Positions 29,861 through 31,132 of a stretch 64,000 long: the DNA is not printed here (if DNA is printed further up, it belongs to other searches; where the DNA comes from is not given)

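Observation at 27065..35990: Envelope glycan cluster paralleling the actinobacterial decaprenyl-phospho-arabinose / arabinogalactan pathway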

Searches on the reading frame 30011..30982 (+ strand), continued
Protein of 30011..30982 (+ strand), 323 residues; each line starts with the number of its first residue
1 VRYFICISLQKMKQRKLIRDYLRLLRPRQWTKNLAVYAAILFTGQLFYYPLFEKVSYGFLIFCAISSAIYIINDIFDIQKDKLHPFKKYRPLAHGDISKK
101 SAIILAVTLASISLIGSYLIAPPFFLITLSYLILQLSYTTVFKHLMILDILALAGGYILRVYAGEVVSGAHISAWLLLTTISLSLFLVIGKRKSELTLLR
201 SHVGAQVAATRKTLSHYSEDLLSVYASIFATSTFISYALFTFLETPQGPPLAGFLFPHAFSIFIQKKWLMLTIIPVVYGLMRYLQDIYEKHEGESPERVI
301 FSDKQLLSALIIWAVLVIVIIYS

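Call 70: get_annotated_region(hit=H4, flank=9000)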
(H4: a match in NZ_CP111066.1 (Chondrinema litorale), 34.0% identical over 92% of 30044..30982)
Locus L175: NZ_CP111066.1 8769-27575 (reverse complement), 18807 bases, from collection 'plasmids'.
description: Chondrinema litorale strain WSW3-B12 plasmid unnamed24, complete sequence
organism: Chondrinema litorale (NCBI taxid 2994555)
taxonomy: Bacteria; Bacteroidota; Cytophagia; Cytophagales; Flammeovirgaceae; Chondrinema; Chondrinema litorale
host: -; source: Seaweed,red alga; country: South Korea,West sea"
typing (MOB-suite, as given by PLSDB): non-mobilizable
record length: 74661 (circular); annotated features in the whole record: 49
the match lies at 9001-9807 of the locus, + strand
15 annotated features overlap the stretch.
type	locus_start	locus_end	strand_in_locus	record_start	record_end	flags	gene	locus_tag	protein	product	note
CDS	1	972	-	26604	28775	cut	-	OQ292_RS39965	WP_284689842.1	hypothetical protein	-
CDS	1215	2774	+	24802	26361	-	-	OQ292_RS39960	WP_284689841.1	hypothetical protein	-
CDS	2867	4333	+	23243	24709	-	-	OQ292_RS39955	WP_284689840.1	DUF2723 domain-containing protein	-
CDS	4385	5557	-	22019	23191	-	-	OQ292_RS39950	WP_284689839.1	IS3 family transposase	-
CDS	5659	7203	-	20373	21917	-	-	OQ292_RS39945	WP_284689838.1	glycosyltransferase family 39 protein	-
CDS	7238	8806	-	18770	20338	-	-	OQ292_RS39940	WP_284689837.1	hypothetical protein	-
CDS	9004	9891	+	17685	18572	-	-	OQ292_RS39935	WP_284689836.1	decaprenyl-phosphate phosphoribosyltransferase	-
CDS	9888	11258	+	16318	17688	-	-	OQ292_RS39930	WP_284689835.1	FAD-binding oxidoreductase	-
CDS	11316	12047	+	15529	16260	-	-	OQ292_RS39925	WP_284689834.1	SDR family oxidoreductase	-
CDS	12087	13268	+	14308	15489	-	-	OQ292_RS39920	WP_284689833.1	acyltransferase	-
CDS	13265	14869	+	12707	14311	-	-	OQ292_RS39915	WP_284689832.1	glycosyltransferase family 39 protein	-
CDS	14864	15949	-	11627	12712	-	-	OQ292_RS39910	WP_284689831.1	acyltransferase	-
CDS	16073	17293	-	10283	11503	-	-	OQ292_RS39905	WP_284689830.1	hypothetical protein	-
CDS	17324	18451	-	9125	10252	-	-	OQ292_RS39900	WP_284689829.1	hypothetical protein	-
CDS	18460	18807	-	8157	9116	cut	-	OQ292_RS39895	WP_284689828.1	replication initiation protein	GO:0006270 - DNA replication initiation [Evidence IEA]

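Call 71: get_annotated_region(hit=H2, flank=9000)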
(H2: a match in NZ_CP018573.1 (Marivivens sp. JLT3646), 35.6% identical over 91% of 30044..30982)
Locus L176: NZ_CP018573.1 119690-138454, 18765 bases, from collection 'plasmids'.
description: Marivivens sp. JLT3646 plasmid unnamed, complete sequence
organism: Marivivens sp. JLT3646 (NCBI taxid 1920883)
taxonomy: Bacteria; Pseudomonadota; Alphaproteobacteria; Rhodobacterales; Paracoccaceae; Marivivens; Marivivens sp. JLT3646
host: -; source: cell culture,shallow-sea hydrothermal system; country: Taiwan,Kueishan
typing (MOB-suite, as given by PLSDB): non-mobilizable
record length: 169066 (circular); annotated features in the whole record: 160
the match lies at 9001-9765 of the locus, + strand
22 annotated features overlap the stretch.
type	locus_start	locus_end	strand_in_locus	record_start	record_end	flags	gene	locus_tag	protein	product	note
CDS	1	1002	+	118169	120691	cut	-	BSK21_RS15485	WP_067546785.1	glycosyltransferase family 1 protein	-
CDS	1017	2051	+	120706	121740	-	gmd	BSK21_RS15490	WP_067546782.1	GDP-mannose 4,6-dehydratase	GO:0000271 - polysaccharide biosynthetic process [Evidence IEA]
CDS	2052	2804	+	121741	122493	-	-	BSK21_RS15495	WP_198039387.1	hypothetical protein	-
CDS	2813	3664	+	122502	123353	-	-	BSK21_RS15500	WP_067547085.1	GDP-mannose 4,6-dehydratase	-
CDS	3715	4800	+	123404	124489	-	-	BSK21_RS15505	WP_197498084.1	glycosyltransferase family 1 protein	-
CDS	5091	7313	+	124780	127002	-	-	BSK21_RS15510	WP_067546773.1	hypothetical protein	-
CDS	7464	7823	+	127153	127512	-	-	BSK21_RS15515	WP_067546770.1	EamA family transporter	-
CDS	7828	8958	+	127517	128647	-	-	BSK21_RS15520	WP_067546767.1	glycosyltransferase family 4 protein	-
CDS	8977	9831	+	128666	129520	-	-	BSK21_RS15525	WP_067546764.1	decaprenyl-phosphate phosphoribosyltransferase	-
CDS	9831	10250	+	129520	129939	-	-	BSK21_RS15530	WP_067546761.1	divergent PAP2 family protein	-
CDS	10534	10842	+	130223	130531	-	-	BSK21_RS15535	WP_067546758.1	hypothetical protein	-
CDS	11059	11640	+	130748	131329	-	-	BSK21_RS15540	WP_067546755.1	hypothetical protein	-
CDS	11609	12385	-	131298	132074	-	-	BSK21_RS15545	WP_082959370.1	LuxR family transcriptional regulator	-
CDS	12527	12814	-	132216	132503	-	-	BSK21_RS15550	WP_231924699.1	H-NS histone family protein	-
CDS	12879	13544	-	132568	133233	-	-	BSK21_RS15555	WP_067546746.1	tyrosine-type recombinase/integrase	GO:0015074 - DNA integration [Evidence IEA]; GO:0006310 - DNA recombination [Evidence IEA]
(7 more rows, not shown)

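Call 72: get_annotated_region(hit=H19, flank=9000)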
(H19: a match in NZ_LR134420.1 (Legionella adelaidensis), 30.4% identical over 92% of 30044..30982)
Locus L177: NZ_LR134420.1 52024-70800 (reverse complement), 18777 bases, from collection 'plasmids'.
description: Legionella adelaidensis strain NCTC12735 plasmid 11, complete sequence
organism: Legionella adelaidensis (NCBI taxid 45056)
taxonomy: Bacteria; Pseudomonadota; Gammaproteobacteria; Legionellales; Legionellaceae; Legionella; Legionella adelaidensis
host: -; source: environmental,Cooling tower water; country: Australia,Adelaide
typing (MOB-suite, as given by PLSDB): non-mobilizable
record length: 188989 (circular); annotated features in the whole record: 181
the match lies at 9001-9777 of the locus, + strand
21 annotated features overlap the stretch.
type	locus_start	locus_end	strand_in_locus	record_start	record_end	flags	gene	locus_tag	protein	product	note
CDS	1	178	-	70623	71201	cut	-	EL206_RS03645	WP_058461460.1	aminodeoxychorismate/anthranilate synthase component II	GO:0000162 - tryptophan biosynthetic process [Evidence IEA]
CDS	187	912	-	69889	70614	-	lptB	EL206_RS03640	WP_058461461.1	LPS export ABC transporter ATP-binding protein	GO:0015920 - lipopolysaccharide transport [Evidence IEA]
CDS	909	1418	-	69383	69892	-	lptA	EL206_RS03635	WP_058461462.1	lipopolysaccharide transport periplasmic protein LptA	GO:0015920 - lipopolysaccharide transport [Evidence IEA]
CDS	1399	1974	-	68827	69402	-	lptC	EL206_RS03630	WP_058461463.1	LPS export ABC transporter periplasmic protein LptC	GO:0015920 - lipopolysaccharide transport [Evidence IEA]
CDS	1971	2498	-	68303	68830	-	-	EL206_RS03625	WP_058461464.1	HAD family hydrolase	-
CDS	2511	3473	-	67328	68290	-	-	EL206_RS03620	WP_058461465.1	KpsF/GutQ family sugar-phosphate isomerase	GO:0005975 - carbohydrate metabolic process [Evidence IEA]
CDS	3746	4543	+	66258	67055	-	-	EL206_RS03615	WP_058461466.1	ATP-binding cassette domain-containing protein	-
CDS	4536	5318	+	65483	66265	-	mlaE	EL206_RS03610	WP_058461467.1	lipid asymmetry maintenance ABC transporter permease subunit MlaE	-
CDS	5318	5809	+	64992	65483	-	mlaD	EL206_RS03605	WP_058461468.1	outer membrane lipid asymmetry maintenance protein MlaD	GO:0015914 - phospholipid transport [Evidence IEA]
CDS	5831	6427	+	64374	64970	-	-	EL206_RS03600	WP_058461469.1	ABC transporter substrate-binding protein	-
CDS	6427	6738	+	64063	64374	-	-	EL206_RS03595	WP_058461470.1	STAS domain-containing protein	-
CDS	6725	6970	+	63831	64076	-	-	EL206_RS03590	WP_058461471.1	BolA/IbaG family iron-sulfur metabolism protein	-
CDS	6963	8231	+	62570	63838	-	murA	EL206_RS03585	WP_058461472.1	UDP-N-acetylglucosamine 1-carboxyvinyltransferase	GO:0009252 - peptidoglycan biosynthetic process [Evidence IEA]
CDS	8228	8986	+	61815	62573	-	-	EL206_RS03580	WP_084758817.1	Nif3-like dinuclear metal center hexameric protein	GO:0008150 - biological_process [Evidence IEA]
CDS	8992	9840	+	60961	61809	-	-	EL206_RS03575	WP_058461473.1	decaprenyl-phosphate phosphoribosyltransferase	-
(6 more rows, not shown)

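Call 73: get_annotated_region(hit=H22, flank=9000)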
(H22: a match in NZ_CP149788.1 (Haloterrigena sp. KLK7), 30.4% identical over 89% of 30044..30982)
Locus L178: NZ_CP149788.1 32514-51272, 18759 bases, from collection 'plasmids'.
description: Haloterrigena sp. KLK7 plasmid unnamed1, complete sequence
organism: Haloterrigena sp. KLK7 (NCBI taxid 3132747)
taxonomy: Archaea; Euryarchaeota; Halobacteria; Halobacteriales; Natrialbaceae; Haloterrigena; Haloterrigena sp. KLK7
host: -; source: cell culture,salt lake; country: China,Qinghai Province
typing (MOB-suite, as given by PLSDB): non-mobilizable
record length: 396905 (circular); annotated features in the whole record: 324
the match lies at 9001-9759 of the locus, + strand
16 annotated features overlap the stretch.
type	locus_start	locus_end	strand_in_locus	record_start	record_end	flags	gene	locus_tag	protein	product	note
CDS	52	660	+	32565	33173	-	-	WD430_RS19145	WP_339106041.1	metal-dependent hydrolase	-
CDS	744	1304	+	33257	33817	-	-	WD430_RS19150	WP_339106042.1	hypothetical protein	-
CDS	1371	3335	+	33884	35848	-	-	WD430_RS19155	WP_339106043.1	ATP-binding protein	-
CDS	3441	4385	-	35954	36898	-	-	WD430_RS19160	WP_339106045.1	DMT family transporter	GO:0055085 - transmembrane transport [Evidence IEA]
CDS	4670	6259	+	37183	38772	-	-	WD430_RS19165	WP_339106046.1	glycosyltransferase family 39 protein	-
CDS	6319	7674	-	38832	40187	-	-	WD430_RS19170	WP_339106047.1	DolP-mannose mannosyltransferase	GO:0035269 - protein O-linked mannosylation [Evidence IEA]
CDS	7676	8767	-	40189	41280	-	-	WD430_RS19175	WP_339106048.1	NAD-dependent epimerase/dehydratase family protein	-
CDS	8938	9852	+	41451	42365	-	-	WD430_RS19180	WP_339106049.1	decaprenyl-phosphate phosphoribosyltransferase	-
CDS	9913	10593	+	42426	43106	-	-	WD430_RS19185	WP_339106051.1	PHP domain-containing protein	-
CDS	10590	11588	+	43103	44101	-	-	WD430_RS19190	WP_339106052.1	lysylphosphatidylglycerol synthase transmembrane domain-containing protein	-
CDS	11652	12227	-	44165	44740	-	-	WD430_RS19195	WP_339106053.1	DoxX family protein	-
CDS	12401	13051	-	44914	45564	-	-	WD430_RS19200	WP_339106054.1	hypothetical protein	-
CDS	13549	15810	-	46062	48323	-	-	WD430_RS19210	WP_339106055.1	AAA domain-containing protein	-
CDS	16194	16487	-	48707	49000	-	-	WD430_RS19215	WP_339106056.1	hypothetical protein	-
CDS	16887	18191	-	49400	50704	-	-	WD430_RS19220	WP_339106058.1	dicarboxylate/amino acid:cation symporter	-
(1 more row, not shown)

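Call 74: get_annotated_region(hit=H1, flank=6000)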
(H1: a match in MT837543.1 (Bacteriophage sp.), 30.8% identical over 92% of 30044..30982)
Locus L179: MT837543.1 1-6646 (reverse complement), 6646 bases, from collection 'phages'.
description: UNVERIFIED: Bacteriophage sp. clone scaffold_5080 genomic sequence.
organism: Bacteriophage sp. (NCBI taxid 38018)
taxonomy: Viruses
host: -; source: human fecal samples; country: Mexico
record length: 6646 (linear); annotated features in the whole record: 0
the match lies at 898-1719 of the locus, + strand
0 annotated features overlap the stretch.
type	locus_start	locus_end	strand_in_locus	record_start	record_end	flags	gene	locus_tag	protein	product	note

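Call 75: get_annotated_region(hit=H3, flank=9000)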
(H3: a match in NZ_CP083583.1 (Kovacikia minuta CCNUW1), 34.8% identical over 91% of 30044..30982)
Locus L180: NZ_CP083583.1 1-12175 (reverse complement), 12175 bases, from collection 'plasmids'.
description: Kovacikia minuta CCNUW1 strain CCNU0001 plasmid pA, complete sequence
organism: Kovacikia minuta CCNUW1 (NCBI taxid 2653194)
taxonomy: Bacteria; Cyanobacteriota; Cyanophyceae; Leptolyngbyales; Leptolyngbyaceae; Kovacikia; Kovacikia minuta; Kovacikia minuta CCNUW1
host: -; source: cell culture,fresh water lake; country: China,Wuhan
typing (MOB-suite, as given by PLSDB): non-mobilizable
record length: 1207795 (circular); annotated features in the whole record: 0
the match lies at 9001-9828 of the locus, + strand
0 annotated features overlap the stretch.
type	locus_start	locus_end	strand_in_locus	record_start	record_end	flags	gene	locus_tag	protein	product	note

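Call 76: get_annotated_region(hit=H20, flank=9000)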
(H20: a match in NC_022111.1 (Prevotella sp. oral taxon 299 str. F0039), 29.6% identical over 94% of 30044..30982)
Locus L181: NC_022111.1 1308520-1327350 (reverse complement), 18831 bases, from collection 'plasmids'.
description: Prevotella sp. oral taxon 299 str. F0039 plasmid unnamed, complete sequence
organism: Prevotella sp. oral taxon 299 str. F0039 (NCBI taxid 575614)
taxonomy: Bacteria; Bacteroidota; Bacteroidia; Bacteroidales; Prevotellaceae; Prevotella; Prevotella sp. oral taxon 299; Prevotella sp. oral taxon 299 str. F0039
host: -; source: Homo sapiens; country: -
typing (MOB-suite, as given by PLSDB): non-mobilizable; replicon rep_cluster_406,rep_cluster_742,rep_cluster_90; mating-pair formation MPF_T
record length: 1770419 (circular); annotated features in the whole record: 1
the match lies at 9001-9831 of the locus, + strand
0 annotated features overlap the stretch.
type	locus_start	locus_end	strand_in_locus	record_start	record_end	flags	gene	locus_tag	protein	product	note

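Call 77: get_annotated_region(hit=H13, flank=9000)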
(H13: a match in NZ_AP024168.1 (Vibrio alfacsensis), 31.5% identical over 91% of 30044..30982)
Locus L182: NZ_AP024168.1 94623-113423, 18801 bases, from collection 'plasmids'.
description: Vibrio alfacsensis strain 04Ya108 plasmid pYa108, complete sequence
organism: Vibrio alfacsensis (NCBI taxid 1074311)
taxonomy: Bacteria; Pseudomonadota; Gammaproteobacteria; Vibrionales; Vibrionaceae; Vibrio; Vibrio alfacsensis
host: -; source: -; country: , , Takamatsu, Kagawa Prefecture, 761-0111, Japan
typing (MOB-suite, as given by PLSDB): non-mobilizable
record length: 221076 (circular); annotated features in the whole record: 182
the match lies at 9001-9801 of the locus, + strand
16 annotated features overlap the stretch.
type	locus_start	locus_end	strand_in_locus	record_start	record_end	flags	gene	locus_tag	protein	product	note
CDS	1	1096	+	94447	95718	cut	-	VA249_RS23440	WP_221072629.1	hypothetical protein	-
CDS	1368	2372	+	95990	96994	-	-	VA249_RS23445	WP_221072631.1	tyrosine-type recombinase/integrase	GO:0015074 - DNA integration [Evidence IEA]; GO:0006310 - DNA recombination [Evidence IEA]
CDS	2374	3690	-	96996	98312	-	-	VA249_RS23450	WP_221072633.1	putative O-glycosylation ligase, exosortase A system-associated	-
CDS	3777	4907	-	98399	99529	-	-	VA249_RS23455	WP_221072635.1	glycosyltransferase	-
CDS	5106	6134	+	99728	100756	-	-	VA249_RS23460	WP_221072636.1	GHMP kinase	-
CDS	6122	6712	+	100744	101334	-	-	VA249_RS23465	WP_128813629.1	D-sedoheptulose 7-phosphate isomerase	-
CDS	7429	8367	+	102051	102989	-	-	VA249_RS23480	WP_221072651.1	hypothetical protein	-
CDS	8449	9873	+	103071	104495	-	-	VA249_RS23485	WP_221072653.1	UbiA family prenyltransferase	-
CDS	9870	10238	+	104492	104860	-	-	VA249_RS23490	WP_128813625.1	EamA family transporter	-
CDS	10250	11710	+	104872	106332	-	-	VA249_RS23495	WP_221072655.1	hypothetical protein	-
CDS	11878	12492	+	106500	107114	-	-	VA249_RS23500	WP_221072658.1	hypothetical protein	-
CDS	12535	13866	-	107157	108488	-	-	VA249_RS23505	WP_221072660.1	hypothetical protein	-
CDS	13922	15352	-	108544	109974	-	-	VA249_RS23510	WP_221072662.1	hypothetical protein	-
CDS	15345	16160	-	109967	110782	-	-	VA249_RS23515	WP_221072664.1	XrtA-associated tyrosine autokinase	-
CDS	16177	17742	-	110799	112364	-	-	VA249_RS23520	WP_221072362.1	XrtA system polysaccharide chain length determinant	-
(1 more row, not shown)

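Call 79: search_protein_families(library=pfam, proteins=[L182:8449-9873:+, L182:10250-11710:+, L173:8894-9472:+, L173:6398-7999:+, L174:8884-9564:+, L174:6341-7432:-, L174:4957-6315:-, L174:9561-10526:+], max_evalue=0.01)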
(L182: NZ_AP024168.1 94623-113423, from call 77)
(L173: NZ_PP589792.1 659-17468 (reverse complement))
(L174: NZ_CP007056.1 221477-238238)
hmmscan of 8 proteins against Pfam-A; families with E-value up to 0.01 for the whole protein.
L182:8449-9873:+ (474 aa): 1 family
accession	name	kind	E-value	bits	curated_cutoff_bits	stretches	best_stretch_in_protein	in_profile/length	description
PF01040.23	UbiA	-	1.2e-24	87.4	34.2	1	213-442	17-236/250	UbiA prenyltransferase family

L182:10250-11710:+ (486 aa): 0 families

L173:8894-9472:+ (192 aa): 1 family
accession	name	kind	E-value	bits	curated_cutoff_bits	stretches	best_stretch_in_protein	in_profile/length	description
PF12710.13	HAD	-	7.5e-21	75.9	27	1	8-173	2-189/189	haloacid dehalogenase-like hydrolase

L173:6398-7999:+ (533 aa): 0 families

L174:8884-9564:+ (226 aa): 2 families
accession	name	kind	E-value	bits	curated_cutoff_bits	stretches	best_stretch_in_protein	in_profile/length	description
PF13263.12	PHP_C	-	1e-15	57.4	21.3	1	139-189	2-56/56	PHP-associated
PF02811.25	PHP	-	2.2e-08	35.1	26.4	1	6-78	1-80/164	PHP domain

L174:6341-7432:- (363 aa): 9 families
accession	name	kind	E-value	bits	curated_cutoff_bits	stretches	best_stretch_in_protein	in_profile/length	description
PF01370.27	Epimerase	-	1.3e-42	146.3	20.9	1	15-239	1-240/240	NAD dependent epimerase/dehydratase family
PF16363.11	GDP_Man_Dehyd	-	2e-25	90.4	27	1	16-320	1-329/332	GDP-mannose 4,6 dehydratase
PF01073.25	3Beta_HSD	-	8.5e-19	68.1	22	1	16-190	1-194/280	3-beta hydroxysteroid dehydrogenase/isomerase family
PF13460.12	NAD_binding_10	-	9.6e-16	58.6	27.2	1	19-177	1-146/184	NAD(P)H-binding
PF04321.23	RmlD_sub_bind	-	9.9e-12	44.9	27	1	15-160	3-137/287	RmlD substrate binding domain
PF07993.18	NAD_binding_4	-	7.7e-10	38.8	20.1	1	51-186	58-216/258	Male sterility protein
PF02719.21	Polysacc_synt_2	-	1.1e-07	31.7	20.2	1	15-124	1-128/293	Polysaccharide biosynthesis protein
PF05368.20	NmrA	-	2.7e-05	24.4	27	1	13-124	3-107/298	NmrA-like family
PF08659.16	KR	-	0.005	17.2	22.6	0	13-109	1-110/180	KR domain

L174:4957-6315:- (452 aa): 2 families
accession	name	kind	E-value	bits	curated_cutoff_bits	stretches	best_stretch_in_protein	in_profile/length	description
PF15971.10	Mannosyl_trans4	-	3.9e-29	102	33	1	58-217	2-160/163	DolP-mannose mannosyltransferase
PF14145.11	YrhK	-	0.0051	17.1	26.1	0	17-42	10-36/58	YrhK-like protein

L174:9561-10526:+ (321 aa): 1 family
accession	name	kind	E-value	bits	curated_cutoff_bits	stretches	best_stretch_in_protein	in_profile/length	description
PF03706.18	LPG_synthase_TM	-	2.5e-41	142.5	33.4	1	22-310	2-302/302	Lysylphosphatidylglycerol synthase TM region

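Call 111: search_protein_families(library=pfam, proteins=[L176:5091-7313:+, L182:10250-11710:+, L173:6398-7999:+, L175:7238-8806:-], max_evalue=5)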
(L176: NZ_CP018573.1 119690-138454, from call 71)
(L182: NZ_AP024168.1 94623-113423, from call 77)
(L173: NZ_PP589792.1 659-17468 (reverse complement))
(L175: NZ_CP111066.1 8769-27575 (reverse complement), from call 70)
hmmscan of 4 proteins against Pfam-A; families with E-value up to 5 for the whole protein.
L176:5091-7313:+ (740 aa): 1 family
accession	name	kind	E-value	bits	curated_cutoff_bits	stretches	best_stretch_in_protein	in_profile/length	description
PF19190.6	BACON_2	-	0.18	12.2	25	1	686-723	15-57/94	Viral BACON domain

L182:10250-11710:+ (486 aa): 2 families
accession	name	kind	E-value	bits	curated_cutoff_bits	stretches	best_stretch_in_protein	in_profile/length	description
PF21898.1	Sarcolamban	-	0.6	10.4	27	1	247-258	11-22/28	Sarcolamban protein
PF00507.24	Oxidored_q4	-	0.66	10.6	23.3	1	64-104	57-97/99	NADH-ubiquinone/plastoquinone oxidoreductase, chain 3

L173:6398-7999:+ (533 aa): 0 families

L175:7238-8806:- (522 aa): 1 family
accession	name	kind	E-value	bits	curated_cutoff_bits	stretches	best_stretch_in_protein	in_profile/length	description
PF23221.1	HEAT_MROH2B_1st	-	0.54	10.2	27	0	225-274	203-252/257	MROH2B-like, HEAT repeats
